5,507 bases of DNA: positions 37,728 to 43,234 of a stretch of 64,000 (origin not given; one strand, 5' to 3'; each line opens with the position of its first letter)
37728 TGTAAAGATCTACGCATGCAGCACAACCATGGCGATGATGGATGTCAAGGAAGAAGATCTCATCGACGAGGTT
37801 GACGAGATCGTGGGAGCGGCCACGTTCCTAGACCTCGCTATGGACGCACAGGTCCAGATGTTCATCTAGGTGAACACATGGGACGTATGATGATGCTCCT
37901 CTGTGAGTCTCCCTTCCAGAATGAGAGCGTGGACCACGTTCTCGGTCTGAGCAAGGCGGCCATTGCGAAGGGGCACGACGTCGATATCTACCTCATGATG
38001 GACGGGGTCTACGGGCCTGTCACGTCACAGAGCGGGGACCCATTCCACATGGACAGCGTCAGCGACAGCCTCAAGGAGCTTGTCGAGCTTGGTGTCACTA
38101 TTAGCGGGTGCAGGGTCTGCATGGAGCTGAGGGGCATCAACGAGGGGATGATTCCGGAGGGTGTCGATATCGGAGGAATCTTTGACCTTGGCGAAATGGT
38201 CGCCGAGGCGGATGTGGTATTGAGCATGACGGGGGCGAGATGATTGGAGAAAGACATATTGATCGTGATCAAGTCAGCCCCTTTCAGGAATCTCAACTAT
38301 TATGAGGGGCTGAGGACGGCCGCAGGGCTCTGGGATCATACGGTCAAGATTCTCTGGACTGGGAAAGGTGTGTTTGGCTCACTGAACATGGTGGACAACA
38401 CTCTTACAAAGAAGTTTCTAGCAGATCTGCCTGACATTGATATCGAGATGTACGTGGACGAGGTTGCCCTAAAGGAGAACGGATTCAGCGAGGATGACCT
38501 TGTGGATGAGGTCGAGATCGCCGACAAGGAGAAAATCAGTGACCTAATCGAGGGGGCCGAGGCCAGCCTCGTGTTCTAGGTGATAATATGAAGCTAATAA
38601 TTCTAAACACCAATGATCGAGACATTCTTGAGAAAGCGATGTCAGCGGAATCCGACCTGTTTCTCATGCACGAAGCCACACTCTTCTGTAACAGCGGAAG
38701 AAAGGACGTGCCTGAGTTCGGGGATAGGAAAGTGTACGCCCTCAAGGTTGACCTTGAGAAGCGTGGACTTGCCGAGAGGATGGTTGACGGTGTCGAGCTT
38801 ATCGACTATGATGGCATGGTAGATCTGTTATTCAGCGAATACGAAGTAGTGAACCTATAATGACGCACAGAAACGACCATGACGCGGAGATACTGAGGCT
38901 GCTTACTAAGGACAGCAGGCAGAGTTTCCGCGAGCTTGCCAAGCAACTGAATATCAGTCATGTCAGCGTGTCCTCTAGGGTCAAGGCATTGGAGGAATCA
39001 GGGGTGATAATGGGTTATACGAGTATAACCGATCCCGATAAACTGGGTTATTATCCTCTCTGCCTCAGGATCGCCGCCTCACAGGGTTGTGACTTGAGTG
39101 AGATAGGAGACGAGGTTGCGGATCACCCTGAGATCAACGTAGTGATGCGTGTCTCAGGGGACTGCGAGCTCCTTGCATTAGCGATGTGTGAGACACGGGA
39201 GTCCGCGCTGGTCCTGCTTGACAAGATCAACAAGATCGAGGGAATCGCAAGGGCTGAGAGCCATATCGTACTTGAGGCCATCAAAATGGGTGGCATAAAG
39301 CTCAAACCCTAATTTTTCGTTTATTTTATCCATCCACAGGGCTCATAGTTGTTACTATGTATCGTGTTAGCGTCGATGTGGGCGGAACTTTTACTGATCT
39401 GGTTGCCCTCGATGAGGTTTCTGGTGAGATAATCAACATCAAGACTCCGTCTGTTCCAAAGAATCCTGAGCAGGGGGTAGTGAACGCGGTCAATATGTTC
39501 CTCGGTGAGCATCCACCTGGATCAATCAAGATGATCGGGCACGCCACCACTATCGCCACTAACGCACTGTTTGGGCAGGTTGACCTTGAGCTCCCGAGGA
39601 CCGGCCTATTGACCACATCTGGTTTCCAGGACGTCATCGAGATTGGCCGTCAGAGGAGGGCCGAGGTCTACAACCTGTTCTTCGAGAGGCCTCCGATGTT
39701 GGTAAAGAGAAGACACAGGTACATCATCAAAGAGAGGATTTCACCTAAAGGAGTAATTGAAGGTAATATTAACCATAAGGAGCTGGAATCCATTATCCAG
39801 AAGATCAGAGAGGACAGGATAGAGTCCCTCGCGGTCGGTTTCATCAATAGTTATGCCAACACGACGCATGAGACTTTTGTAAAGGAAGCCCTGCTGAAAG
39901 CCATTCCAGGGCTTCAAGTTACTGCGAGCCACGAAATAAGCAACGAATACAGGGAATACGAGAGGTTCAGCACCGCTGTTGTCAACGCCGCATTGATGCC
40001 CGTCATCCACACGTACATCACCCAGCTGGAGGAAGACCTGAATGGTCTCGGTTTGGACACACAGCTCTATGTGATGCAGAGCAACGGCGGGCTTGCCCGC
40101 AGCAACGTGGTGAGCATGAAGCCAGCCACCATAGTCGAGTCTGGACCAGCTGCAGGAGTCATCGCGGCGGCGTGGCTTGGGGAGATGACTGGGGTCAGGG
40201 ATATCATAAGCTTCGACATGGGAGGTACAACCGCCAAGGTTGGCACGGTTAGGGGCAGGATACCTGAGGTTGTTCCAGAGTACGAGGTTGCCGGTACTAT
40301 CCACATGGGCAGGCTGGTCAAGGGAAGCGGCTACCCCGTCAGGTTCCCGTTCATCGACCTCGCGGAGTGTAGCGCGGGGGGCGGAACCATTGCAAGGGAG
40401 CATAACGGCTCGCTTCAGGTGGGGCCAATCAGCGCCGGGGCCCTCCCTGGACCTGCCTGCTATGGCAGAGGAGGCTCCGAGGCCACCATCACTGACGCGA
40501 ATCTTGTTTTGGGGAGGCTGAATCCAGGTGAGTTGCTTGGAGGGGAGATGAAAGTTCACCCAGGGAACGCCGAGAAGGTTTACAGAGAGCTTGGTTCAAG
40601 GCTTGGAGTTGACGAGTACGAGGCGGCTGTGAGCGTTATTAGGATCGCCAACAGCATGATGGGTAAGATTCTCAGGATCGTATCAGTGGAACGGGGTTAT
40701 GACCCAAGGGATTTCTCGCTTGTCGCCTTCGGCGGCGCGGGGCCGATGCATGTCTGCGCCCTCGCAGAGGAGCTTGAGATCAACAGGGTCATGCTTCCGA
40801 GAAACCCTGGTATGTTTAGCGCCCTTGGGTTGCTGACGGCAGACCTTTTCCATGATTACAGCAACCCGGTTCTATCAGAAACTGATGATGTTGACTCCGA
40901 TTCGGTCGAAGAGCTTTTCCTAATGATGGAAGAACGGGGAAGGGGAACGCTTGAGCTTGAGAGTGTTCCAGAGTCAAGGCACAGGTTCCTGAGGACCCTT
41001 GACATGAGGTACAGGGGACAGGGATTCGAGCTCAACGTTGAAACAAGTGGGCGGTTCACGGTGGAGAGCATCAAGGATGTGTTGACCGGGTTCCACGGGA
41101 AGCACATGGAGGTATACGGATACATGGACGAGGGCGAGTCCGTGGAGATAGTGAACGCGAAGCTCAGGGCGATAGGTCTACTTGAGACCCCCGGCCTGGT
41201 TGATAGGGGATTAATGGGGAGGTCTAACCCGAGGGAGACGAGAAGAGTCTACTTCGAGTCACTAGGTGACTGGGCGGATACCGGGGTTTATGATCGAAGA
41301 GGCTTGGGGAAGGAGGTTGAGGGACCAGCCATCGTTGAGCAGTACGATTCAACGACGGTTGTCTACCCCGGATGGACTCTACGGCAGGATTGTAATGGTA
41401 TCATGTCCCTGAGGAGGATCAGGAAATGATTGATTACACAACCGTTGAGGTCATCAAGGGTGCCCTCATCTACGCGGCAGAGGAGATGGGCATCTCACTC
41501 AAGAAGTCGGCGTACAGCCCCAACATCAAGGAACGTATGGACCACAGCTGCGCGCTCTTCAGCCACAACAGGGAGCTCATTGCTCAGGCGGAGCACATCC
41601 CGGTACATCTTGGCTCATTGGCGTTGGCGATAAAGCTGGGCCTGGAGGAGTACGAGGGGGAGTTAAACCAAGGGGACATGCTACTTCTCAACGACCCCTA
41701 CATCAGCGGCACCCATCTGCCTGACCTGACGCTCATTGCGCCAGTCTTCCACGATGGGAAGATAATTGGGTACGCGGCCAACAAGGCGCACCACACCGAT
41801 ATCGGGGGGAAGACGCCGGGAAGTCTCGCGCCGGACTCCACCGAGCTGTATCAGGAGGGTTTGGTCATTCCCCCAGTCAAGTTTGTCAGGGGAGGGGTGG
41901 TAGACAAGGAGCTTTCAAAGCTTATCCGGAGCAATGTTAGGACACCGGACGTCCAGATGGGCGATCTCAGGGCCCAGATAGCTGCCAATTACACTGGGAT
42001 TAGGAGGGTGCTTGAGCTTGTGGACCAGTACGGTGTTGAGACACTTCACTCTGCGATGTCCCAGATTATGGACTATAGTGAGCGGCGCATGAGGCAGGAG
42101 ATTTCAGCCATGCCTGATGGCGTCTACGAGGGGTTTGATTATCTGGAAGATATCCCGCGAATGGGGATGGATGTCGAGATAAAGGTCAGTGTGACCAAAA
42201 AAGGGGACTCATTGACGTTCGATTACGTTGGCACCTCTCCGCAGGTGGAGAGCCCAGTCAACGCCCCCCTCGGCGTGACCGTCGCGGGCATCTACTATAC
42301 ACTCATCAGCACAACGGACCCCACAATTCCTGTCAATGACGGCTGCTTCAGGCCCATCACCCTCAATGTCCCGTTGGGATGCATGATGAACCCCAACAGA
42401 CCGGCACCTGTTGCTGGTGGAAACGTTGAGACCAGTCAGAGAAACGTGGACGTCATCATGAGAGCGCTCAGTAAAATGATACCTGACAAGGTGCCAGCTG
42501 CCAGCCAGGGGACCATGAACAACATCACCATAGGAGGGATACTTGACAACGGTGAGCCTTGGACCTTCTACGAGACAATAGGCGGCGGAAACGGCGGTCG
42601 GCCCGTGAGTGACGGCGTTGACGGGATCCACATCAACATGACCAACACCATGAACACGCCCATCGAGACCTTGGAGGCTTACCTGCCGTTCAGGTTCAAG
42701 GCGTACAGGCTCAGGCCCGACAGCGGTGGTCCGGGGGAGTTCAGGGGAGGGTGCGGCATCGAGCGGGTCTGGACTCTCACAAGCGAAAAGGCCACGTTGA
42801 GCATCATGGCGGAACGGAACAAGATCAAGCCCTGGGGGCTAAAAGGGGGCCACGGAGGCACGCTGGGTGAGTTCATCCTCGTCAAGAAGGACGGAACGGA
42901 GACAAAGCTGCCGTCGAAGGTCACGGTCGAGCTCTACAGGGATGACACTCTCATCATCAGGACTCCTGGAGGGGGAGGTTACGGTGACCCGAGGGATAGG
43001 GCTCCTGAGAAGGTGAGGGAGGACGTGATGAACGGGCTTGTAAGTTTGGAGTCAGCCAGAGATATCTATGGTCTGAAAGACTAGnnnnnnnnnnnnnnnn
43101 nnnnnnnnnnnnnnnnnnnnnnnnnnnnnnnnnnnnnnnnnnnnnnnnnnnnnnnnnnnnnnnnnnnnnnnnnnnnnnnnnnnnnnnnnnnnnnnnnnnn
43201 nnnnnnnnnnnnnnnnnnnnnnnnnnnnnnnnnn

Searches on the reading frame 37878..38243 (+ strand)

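Call 80: search_protein_families(library=pfam, proteins=[window:37878-38243:+], max_evalue=0.001)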
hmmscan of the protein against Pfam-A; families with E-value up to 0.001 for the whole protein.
window:37878-38243:+ (121 aa): 1 family
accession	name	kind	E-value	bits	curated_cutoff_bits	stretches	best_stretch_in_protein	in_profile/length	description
PF02635.20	DsrE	-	4.5e-16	59.5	22.7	1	4-116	3-115/116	DsrE/DsrF-like family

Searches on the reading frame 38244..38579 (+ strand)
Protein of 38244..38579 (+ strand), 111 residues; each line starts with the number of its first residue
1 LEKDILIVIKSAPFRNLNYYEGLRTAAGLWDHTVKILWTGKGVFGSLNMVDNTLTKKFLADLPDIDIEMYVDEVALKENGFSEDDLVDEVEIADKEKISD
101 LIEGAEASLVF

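Call 80: search_protein_families(library=pfam, proteins=[window:38244-38579:+], max_evalue=0.001)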
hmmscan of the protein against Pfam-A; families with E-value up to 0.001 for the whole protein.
window:38244-38579:+ (111 aa): 1 family
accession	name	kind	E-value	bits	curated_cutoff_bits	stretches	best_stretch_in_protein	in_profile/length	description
PF02635.20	DsrE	-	3.5e-09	37.3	22.7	1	3-111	1-116/116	DsrE/DsrF-like family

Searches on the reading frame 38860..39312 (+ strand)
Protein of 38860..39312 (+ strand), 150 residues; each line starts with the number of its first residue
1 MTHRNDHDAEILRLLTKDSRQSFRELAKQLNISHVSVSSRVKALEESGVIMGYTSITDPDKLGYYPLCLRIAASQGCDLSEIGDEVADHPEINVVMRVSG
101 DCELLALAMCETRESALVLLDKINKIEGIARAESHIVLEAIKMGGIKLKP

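Call 80: search_protein_families(library=pfam, proteins=[window:38860-39312:+], max_evalue=0.001)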
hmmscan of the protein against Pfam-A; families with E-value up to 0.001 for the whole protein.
window:38860-39312:+ (150 aa): 12 families
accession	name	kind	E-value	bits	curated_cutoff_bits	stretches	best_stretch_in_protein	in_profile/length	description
PF13412.12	HTH_24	-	1.6e-12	47.2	21.9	1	4-50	1-47/48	Winged helix-turn-helix DNA-binding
PF01037.27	AsnC_trans_reg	-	3.1e-10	40.2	25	1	75-139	9-72/73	Lrp/AsnC ligand binding domain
PF13404.12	HTH_AsnC-type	-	5.5e-10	39.4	27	1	8-45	5-42/42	AsnC-type helix-turn-helix domain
PF25212.1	HVO_A0114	-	2e-05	24.7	27.6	1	6-50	22-66/84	HVO_A0114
PF08279.18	HTH_11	-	3.2e-05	24.1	25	1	10-49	4-44/55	HTH domain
PF01047.28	MarR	-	4.3e-05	23.7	24.6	1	10-51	7-48/59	MarR family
PF22482.2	AsnC_trans_reg_3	-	0.00015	22.3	24.4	1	79-143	24-88/95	PF0864 C-terminal dimeric alpha+beta barrel domain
PF12802.13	MarR_2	-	0.00019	22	27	1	8-50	7-50/61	MarR family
PF12840.13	HTH_20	-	0.00036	20.9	27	1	9-51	7-49/51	Helix-turn-helix domain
PF13463.12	HTH_27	-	0.00059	20.5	22.2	0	7-51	4-49/68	Winged helix DNA-binding domain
PF13545.12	HTH_Crp_2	-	0.00074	19.9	27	0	24-62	26-67/70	Crp-like helix-turn-helix domain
PF22451.2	NirdL-like_HTH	-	0.00099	19.1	27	0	23-50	19-46/47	Siroheme decarboxylase NirDL-like HTH domain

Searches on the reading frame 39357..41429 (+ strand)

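Call 80: search_protein_families(library=pfam, proteins=[window:39357-41429:+], max_evalue=0.001)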
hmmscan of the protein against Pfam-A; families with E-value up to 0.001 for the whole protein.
window:39357-41429:+ (690 aa): 3 families
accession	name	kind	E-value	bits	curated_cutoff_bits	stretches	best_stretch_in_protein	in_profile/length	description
PF01968.24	Hydantoinase_A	-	4.5e-93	312.1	22.9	1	203-500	1-290/291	Hydantoinase/oxoprolinase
PF05378.19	Hydant_A_N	-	7.3e-44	150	25.2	1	3-181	1-174/176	Hydantoinase/oxoprolinase N-terminal region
PF19278.4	Hydant_A_C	-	3.6e-09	36.7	21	1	518-687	15-192/193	Hydantoinase/oxoprolinase C-terminal domain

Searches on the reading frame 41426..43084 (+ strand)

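Call 80: search_protein_families(library=pfam, proteins=[window:41426-43084:+], max_evalue=0.001)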
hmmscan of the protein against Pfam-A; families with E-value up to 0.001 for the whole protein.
window:41426-43084:+ (552 aa): 1 family
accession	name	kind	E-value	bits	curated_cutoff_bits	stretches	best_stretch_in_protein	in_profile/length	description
PF02538.19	Hydantoinase_B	-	6.1e-208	691.9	26.8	1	3-522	1-519/519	Hydantoinase B/oxoprolinase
